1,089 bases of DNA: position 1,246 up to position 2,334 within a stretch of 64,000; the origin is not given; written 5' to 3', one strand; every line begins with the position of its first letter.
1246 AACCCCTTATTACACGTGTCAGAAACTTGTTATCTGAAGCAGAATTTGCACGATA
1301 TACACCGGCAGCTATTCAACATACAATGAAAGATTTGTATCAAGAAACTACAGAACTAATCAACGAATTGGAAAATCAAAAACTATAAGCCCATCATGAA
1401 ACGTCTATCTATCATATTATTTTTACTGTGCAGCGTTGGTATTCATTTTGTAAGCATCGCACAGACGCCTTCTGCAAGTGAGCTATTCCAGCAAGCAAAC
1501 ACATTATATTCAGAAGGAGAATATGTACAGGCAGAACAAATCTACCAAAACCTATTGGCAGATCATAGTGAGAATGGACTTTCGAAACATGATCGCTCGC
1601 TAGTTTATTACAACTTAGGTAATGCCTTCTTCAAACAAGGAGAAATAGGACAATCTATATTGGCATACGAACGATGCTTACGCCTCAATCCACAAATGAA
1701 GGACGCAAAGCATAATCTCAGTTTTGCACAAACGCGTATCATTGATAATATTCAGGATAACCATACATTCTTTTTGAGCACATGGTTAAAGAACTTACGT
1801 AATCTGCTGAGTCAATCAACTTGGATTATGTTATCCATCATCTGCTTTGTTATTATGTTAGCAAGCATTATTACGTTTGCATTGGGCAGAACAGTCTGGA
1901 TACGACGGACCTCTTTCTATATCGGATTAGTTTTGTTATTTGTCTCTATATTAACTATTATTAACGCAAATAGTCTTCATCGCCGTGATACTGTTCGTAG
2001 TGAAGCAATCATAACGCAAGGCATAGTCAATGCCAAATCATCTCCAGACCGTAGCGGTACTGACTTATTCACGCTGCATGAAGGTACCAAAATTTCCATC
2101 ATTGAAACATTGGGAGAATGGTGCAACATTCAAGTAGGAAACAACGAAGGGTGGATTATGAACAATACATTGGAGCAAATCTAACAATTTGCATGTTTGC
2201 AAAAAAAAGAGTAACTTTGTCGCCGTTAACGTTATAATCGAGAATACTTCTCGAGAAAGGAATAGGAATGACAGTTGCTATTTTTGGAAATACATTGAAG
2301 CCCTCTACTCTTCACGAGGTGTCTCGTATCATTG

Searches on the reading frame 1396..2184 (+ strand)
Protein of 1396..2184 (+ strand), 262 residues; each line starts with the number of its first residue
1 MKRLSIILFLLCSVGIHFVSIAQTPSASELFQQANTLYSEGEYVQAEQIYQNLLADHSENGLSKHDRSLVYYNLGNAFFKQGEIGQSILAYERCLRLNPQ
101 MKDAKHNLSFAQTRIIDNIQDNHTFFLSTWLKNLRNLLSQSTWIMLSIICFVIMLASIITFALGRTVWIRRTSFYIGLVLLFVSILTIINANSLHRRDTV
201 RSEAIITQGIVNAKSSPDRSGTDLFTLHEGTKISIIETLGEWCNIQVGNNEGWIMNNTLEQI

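Call 61: find_encoding_contigs(protein=window:1396-2184:+, flank=10000, max_places=5)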
Protein window:1396-2184:+ (262 aa): 11 contigs read that carry it; 3 places shown.
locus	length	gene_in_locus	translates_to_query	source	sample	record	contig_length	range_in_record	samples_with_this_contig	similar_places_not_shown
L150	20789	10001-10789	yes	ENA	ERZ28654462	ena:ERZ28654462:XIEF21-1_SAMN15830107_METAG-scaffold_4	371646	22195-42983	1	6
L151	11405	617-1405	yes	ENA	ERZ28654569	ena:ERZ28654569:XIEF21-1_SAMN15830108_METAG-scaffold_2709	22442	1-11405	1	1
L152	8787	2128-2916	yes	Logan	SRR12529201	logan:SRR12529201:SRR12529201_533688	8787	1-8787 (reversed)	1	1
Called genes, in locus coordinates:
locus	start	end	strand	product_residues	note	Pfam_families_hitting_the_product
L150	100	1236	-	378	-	PF01522:Polysacc_deac_1, PF10096:DUF2334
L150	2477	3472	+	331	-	PF20030:bpMoxR, PF07726:AAA_3, PF07728:AAA_5, PF17863:AAA_lid_2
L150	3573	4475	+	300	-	PF01882:DUF58, PF13519:VWA_2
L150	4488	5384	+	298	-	-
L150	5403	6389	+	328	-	PF07584:BatA, PF04056:Ssl1 (faint), PF00092:VWA, PF13519:VWA_2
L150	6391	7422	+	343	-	PF07584:BatA, PF00092:VWA, PF13519:VWA_2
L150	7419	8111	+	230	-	-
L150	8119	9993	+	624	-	PF13584:BatD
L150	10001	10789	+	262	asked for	PF24575:TPR_Slam (faint), PF13174:TPR_6 (faint), PF13176:TPR_7 (faint), PF13424:TPR_12 (weak), PF00515:TPR_1, PF07719:TPR_2 (weak), PF13181:TPR_8 (weak), PF08239:SH3_3 (weak), +1 more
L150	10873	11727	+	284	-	PF01513:NAD_kinase, PF20143:NAD_kinase_C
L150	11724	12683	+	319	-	PF00551:Formyl_trans_N, PF02911:Formyl_trans_C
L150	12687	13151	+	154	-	PF01220:DHquinase_II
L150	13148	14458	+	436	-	PF11276:DUF3078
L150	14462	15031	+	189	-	PF01966:HD (weak)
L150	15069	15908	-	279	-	-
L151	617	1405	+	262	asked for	PF24575:TPR_Slam (faint), PF13174:TPR_6 (faint), PF13176:TPR_7 (faint), PF13424:TPR_12 (weak), PF00515:TPR_1, PF07719:TPR_2 (weak), PF13181:TPR_8 (weak), PF08239:SH3_3 (weak), +1 more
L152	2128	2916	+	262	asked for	PF24575:TPR_Slam (faint), PF13174:TPR_6 (faint), PF13176:TPR_7 (faint), PF13424:TPR_12 (weak), PF00515:TPR_1, PF07719:TPR_2 (weak), PF13181:TPR_8 (weak), PF08239:SH3_3 (weak), +1 more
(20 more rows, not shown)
